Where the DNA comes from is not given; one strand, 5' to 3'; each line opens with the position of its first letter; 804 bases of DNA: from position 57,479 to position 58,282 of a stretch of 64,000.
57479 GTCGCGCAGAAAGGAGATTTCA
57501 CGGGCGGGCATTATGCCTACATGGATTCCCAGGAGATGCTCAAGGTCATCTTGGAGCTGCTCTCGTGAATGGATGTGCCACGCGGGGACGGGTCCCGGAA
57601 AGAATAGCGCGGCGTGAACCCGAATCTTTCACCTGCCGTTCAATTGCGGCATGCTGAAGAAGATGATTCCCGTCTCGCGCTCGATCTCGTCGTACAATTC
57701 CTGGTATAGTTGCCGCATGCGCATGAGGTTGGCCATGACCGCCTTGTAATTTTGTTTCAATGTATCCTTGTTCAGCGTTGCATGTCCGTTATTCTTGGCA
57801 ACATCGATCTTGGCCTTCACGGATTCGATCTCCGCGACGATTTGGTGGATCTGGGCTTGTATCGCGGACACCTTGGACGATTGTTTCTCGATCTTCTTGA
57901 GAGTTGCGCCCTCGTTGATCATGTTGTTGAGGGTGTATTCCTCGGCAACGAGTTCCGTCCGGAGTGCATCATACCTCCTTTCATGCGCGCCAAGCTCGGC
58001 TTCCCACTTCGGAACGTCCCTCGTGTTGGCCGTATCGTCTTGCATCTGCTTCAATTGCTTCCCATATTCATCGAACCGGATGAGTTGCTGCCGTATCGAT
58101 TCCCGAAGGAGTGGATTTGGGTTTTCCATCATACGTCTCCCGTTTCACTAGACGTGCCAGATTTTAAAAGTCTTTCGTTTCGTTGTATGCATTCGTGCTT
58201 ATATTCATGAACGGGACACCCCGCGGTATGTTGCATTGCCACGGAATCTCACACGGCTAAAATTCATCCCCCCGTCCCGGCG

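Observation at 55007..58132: Rab-like small GTPase next to two paralogous coiled-coil proteins sharing a conserved C-terminal E(K/R)E(S/T)GI(F/I)(L/F)F motif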

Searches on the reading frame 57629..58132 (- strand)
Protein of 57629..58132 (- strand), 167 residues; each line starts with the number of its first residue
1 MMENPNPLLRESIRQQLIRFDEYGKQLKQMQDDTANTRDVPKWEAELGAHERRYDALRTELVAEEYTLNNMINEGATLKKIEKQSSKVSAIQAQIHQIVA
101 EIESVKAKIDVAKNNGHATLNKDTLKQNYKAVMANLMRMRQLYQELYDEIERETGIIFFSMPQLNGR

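Call 4: search_protein_families(library=pfam, proteins=[window:57629-58132:-], max_evalue=0.1)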
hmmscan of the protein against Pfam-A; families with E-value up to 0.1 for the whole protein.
window:57629-58132:- (167 aa): 6 families
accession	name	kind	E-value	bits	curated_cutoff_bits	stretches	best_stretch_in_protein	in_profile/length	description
PF25803.1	Spectrin_SYNE1_2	-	0.00017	22.3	27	1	14-114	10-107/113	Nesprin-1, spectrin repeats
PF24423.1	OVT1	-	0.014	16.2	30.9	1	76-145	12-79/100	Major antigen, helical domain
PF09486.15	HrpB7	-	0.034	15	29.7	1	42-152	5-111/157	Bacterial type III secretion protein (HrpB7)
PF23991.1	DUF7310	-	0.055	14.4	40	0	25-63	17-55/83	Coiled-coil region of unknown function (DUF7310)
PF05377.16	FlaC_arch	-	0.069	14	27.8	0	79-109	7-37/55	Flagella accessory protein C (FlaC)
PF10388.15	YkuI_C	-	0.076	13.3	26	1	97-162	71-143/166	EAL-domain associated signalling protein domain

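Call 5: find_homologous_proteins(query=window:57629-58132:-, max_evalue=0.001)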
Query window:57629-58132:- (167 aa): 1 proteins with E <= 0.001 among 17 candidates.
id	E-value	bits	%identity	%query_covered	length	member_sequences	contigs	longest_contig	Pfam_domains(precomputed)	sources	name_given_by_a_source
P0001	2.6e-101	354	100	99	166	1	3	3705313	-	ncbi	-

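Call 8: find_encoding_contigs(protein=P0001, flank=3000, max_places=4)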
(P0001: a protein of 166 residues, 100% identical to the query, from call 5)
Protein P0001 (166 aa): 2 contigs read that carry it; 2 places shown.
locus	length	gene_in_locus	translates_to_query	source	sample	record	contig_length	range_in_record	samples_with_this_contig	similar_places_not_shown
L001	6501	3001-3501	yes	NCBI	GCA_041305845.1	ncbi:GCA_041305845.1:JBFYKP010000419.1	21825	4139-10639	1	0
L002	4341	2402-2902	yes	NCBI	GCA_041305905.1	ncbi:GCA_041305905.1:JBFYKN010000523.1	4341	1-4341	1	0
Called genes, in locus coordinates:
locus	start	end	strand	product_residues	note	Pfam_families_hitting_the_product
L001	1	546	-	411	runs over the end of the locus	PF00310:GATase_2, PF13522:GATase_6 (weak)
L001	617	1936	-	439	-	PF02754:CCG, PF13187:Fer4_9 (faint), PF02754:CCG, PF12838:Fer4_7 (weak), PF13183:Fer4_8, PF13237:Fer4_10 (weak), PF13534:Fer4_17 (weak)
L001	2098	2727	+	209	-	PF00719:Pyrophosphatase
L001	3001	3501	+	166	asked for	-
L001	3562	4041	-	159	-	PF13669:Glyoxalase_4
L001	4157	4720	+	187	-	-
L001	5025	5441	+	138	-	PF03358:FMN_red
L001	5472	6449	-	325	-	PF01261:AP_endonuc_2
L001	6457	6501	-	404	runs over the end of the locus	-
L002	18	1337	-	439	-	PF02754:CCG, PF13187:Fer4_9 (faint), PF02754:CCG, PF12838:Fer4_7 (weak), PF13183:Fer4_8, PF13237:Fer4_10 (weak), PF13534:Fer4_17 (weak)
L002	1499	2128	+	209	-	PF00719:Pyrophosphatase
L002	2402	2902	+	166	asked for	-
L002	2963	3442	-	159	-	PF13669:Glyoxalase_4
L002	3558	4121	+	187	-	-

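Call 19: search_protein_representatives(alignment_id=A1)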
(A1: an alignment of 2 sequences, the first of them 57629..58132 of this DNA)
Query: 2 sequences, 193 profile positions. Proteins with E-value up to 0.001 (for the whole library): 36; up to 1e-10: 20; up to 1e-30: 2. The best 36 are listed.
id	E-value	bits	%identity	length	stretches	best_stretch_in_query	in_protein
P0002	1.2e-101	354.7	-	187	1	1-192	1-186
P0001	8.6e-83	293.2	-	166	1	22-193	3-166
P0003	4.9e-24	101.5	-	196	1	25-190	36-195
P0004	1.3e-23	100.1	-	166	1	21-188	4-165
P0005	5.4e-23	98.1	-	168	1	23-188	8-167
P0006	1.1e-21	93.9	-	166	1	23-188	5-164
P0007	6.2e-21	91.4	-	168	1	20-188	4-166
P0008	4.0e-20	88.8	-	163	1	24-188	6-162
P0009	8.7e-18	81.1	-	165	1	23-189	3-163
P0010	1.4e-16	77.2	-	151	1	31-188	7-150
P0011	2.2e-15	73.3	-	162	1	26-188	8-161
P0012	4.3e-15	72.3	-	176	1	24-189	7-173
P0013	1.9e-14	70.2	-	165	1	26-188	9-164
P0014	4.2e-14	69.1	-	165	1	24-188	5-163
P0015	1.3e-13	67.6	-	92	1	101-188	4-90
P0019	8.5e-12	61.6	-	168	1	31-186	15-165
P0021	1.1e-10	57.9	-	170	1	25-188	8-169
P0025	2.3e-09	53.7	-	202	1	25-189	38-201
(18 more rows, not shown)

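Call 31: find_related_loci(query=A3, collection=genome_contigs, flank=10000)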
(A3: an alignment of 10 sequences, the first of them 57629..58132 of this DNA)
Query A3 (167 aa) in genome_contigs; peptide patterns used: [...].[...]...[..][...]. (x = any residue, [..] = any of these).
299 stretches matched a pattern; 1 encode a relative of the query (tblastn E <= 1e-3); 1 distinct loci.
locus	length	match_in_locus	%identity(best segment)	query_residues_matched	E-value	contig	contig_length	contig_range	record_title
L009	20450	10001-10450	28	12-159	5e-15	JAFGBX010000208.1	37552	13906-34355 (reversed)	MAG: Promethearchaeota archaeon isolate Zod_Metabat.1055 k87_5664350, whole genome shotgun sequence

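Call 33: find_encoding_contigs(protein=P0004, flank=8000, max_places=8)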
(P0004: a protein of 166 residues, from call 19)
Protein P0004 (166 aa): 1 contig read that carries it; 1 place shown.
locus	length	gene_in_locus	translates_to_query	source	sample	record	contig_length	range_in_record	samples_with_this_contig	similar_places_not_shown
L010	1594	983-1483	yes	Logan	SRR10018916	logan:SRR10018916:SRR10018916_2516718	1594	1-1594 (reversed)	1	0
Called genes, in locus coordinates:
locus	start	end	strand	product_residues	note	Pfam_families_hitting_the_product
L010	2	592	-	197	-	?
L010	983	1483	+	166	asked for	-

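Call 38: find_related_loci(query=A4, collection=metagenome_contigs, flank=10000)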
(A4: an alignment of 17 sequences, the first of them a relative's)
Query A4 (166 aa) in metagenome_contigs; peptide patterns used: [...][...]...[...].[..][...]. (x = any residue, [..] = any of these).
522 stretches matched a pattern; 4 encode a relative of the query (tblastn E <= 1e-3); 4 distinct loci.
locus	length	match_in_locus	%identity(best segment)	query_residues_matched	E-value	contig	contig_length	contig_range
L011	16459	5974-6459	40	5-166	3e-38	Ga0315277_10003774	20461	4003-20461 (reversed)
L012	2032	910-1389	36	8-166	9e-28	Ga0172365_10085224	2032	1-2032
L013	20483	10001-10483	24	10-164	2e-8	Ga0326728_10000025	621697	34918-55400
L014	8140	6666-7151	30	7-164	1e-7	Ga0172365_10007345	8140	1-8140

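Call 43: find_homologous_proteins(query=A4, max_evalue=0.001)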
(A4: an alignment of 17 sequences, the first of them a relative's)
Query A4 (17 sequences) (166 aa, profile of the alignment): 5 proteins with E <= 0.001 among 4067 candidates.
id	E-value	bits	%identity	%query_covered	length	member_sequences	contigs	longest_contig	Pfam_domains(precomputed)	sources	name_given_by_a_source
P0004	5.1e-50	188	100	100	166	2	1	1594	-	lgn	-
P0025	1.9e-48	183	21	94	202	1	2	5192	-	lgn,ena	-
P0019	2.5e-46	176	34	51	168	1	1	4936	PF13870.12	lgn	-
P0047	1.3e-45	174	39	22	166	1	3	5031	-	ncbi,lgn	-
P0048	5.1e-45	172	26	95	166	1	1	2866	-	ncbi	-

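Call 44: find_encoding_contigs(protein=P0025, flank=6000, max_places=5)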
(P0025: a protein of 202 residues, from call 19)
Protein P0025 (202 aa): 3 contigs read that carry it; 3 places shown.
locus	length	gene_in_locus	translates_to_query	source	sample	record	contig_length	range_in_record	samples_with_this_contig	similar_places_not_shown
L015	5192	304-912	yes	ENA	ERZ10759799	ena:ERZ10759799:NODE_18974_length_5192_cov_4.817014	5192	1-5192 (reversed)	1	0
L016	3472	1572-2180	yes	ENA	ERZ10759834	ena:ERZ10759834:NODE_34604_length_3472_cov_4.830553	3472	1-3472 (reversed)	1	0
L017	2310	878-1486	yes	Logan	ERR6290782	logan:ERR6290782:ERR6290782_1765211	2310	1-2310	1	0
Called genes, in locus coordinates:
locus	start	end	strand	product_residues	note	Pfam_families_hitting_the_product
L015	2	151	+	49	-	?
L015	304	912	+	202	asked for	-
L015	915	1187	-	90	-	-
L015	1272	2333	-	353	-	PF01118:Semialdhyde_dh, PF22698:Semialdhyde_dhC_1, PF02774:Semialdhyde_dhC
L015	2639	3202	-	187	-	PF00025:Arf, PF00071:Ras, PF08477:Roc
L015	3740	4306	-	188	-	PF00013:KH_1 (weak), PF22675:KH-I_KHDC4-BBP (faint), PF22891:KH_PNO1_2nd (weak), PF21800:KH_KRR1_2nd, PF22891:KH_PNO1_2nd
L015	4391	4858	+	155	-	-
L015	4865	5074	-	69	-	-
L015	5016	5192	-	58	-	?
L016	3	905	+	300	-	?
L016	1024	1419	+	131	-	PF00903:Glyoxalase, PF12681:Glyoxalase_2, PF13669:Glyoxalase_4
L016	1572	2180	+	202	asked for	-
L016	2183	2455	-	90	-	-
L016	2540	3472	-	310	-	?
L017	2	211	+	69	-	?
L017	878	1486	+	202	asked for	-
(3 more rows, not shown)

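Call 45: find_encoding_contigs(protein=P0047, flank=6000, max_places=5)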
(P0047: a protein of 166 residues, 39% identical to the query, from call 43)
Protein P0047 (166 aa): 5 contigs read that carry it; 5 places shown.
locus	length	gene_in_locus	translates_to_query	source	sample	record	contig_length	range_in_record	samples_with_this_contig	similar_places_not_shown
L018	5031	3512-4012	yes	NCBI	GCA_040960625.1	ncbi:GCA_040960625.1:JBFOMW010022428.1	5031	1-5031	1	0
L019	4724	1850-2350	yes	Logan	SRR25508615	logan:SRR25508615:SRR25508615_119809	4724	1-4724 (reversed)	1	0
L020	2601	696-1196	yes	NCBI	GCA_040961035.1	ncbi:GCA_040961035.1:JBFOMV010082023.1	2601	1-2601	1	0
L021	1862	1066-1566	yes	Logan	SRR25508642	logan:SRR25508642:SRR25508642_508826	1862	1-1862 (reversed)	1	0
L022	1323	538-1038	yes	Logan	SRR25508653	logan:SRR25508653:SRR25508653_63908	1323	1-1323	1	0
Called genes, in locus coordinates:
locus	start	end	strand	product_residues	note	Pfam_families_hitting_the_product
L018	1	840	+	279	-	?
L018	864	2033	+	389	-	PF01073:3Beta_HSD, PF01370:Epimerase, PF02719:Polysacc_synt_2, PF04321:RmlD_sub_bind (weak), PF13460:NAD_binding_10, PF16363:GDP_Man_Dehyd, PF07993:NAD_binding_4, PF01370:Epimerase, +1 more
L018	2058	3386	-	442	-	PF04909:Amidohydro_2 (weak)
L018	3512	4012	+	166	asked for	-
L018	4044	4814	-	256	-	PF03692:CxxCxxCC (weak), PF24375:DUF7531 (weak)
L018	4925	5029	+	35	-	?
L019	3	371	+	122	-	?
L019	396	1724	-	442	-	PF04909:Amidohydro_2 (weak)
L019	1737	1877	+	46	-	-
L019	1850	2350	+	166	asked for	-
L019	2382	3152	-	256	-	PF03692:CxxCxxCC (weak), PF24375:DUF7531 (weak)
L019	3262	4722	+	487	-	?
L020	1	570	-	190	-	?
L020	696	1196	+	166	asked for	-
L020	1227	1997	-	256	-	PF03692:CxxCxxCC (weak), PF24375:DUF7531 (weak)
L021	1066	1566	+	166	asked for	-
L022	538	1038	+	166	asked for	-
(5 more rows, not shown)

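Call 46: find_encoding_contigs(protein=P0019, flank=6000, max_places=5)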
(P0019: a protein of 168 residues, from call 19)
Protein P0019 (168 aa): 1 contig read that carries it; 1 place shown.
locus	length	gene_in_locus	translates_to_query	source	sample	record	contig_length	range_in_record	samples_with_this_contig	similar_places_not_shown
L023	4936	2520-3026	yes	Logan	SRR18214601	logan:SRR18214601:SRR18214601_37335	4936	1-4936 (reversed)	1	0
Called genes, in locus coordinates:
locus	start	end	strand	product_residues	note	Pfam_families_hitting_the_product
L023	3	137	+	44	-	?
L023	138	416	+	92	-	-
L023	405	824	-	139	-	-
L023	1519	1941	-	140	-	-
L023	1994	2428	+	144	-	-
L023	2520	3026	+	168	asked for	PF13870:CCDC113_CCDC96_CC (weak)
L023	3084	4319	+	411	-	PF09359:VTC (weak)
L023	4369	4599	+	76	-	-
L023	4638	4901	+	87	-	-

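Call 48: search_protein_families(library=pfam, alignment_id=A2, max_evalue=0.05)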
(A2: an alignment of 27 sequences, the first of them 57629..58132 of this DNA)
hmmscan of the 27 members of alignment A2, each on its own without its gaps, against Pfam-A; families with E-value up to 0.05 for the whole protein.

A. member 1, window:57629-58132:- (167 aa): 3 families
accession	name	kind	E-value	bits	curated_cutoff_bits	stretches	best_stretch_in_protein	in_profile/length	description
PF25803.1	Spectrin_SYNE1_2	-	0.00017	22.3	27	1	14-114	10-107/113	Nesprin-1, spectrin repeats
PF24423.1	OVT1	-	0.014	16.2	30.9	1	76-145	12-79/100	Major antigen, helical domain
PF09486.15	HrpB7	-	0.034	15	29.7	1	42-152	5-111/157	Bacterial type III secretion protein (HrpB7)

B. families by the number of members that match (of 27 scanned): 120 families (the first 25 are shown)
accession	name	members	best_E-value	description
PF06160.17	EzrA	4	0.00011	Septation ring formation regulator, EzrA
PF09486.15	HrpB7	3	0.00023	Bacterial type III secretion protein (HrpB7)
PF14712.11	Snapin_Pallidin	3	0.0011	Snapin/Pallidin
PF04108.17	ATG17_like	3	0.0034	Autophagy protein ATG17-like domain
PF20667.3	Sec10_N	3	0.014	Exocyst complex component Sec10, N-terminal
PF12325.13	TMF_TATA_bd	2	0.00032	TATA element modulatory factor 1 TATA binding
PF17649.6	VPS38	2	0.00051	Vacuolar protein sorting 38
PF06009.19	Laminin_II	2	0.00077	Laminin Domain II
PF14932.11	HAUS-augmin3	2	0.0026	HAUS augmin-like complex subunit 3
PF12329.13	TMF_DNA_bd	2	0.0026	TATA element modulatory factor 1 DNA binding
PF10473.14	CENP-F_leu_zip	2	0.0028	Leucine-rich repeats of kinetochore protein Cenp-F/LEK1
PF05531.17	NPV_P10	2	0.0035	Nucleopolyhedrovirus P10 protein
PF24423.1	OVT1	2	0.0051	Major antigen, helical domain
PF07889.17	DUF1664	2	0.015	Protein of unknown function (DUF1664)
PF05837.17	CENP-H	2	0.021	Centromere protein H (CENP-H)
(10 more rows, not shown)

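Call 49: search_solved_structures(query=A2, max_evalue=10)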
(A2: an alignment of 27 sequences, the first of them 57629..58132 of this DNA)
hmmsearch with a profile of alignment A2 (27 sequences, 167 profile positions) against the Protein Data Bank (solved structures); distinct sequences matched with E-value up to 10: 281 (the best 60 are shown).
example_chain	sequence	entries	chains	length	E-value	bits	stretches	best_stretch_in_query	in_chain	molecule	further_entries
2ch7_A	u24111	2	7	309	1.5e-06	31.7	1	21-146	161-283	METHYL-ACCEPTING CHEMOTAXIS PROTEIN | Methyl-accepting chemotaxis protein 2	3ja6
3ja6_H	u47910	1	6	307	1.9e-06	31.3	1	21-146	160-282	Methyl-accepting chemotaxis protein 2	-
2ch7_B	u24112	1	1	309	2.2e-06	31.1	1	21-146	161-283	METHYL-ACCEPTING CHEMOTAXIS PROTEIN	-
8qae_A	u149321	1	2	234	5e-05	26.7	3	23-148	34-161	sc-apCC-6-SLLA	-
7y9n_A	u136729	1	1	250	0.00019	24.8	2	41-142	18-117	Spike protein S2',5HB-H2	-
4uxv_A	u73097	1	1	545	0.00063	23.1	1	69-159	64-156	SEPTATION RING FORMATION REGULATOR EZRA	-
4lin_A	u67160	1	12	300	0.00087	22.6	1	13-133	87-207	Tail needle protein gp26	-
9rgy_A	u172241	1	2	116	0.0014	22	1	41-107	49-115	sc-apCC3-CW-0NTT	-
8qox_B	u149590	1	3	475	0.0043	20.4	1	53-145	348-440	Conserved membrane protein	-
5wkq_A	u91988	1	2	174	0.0046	20.3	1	40-117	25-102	Invasin IpaB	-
9fu2_A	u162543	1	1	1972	0.0047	20.2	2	27-155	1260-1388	Myosin-11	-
4eqq_A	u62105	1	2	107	0.0048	20.2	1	10-52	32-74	Putative host cell surface-exposed lipoprotein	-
8a3k_UNK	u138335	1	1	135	0.005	20.2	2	83-143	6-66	sc-apCC-4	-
9e5c_6k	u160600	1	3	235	0.0051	20.2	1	40-89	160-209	Dynein arm light chain, axonemal, putative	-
5cws_C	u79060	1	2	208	0.0058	20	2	37-125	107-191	Nucleoporin NSP1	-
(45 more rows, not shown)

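Call 55: predict_structure(alignment_id=A2)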
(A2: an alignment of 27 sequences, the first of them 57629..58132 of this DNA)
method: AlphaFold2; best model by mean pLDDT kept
length: 167 residues; sequences in the alignment: 27
mean_pLDDT: 90.8   pTM: 0.63
mean pLDDT of the five models: 90.8, 89.7, 89.2, 87.9, 85.4
residues with pLDDT >= 90: 127; 70-90: 22; 50-70: 14; < 50: 4
segments of 3 or more residues with pLDDT < 50: 165-167
pLDDT, mean of each block of 10 residues (from residue 1): 76 97 91 84 97 98 98 98 98 98 96 75 92 96 96 90 49
secondary structure, 60 per line:
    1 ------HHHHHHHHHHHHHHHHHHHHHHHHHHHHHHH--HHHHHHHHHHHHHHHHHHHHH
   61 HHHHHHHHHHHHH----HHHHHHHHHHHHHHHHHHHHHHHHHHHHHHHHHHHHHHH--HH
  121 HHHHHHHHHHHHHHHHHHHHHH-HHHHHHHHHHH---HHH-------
elements in order: H7-37 H40-73 H78-116 H119-142 H144-154
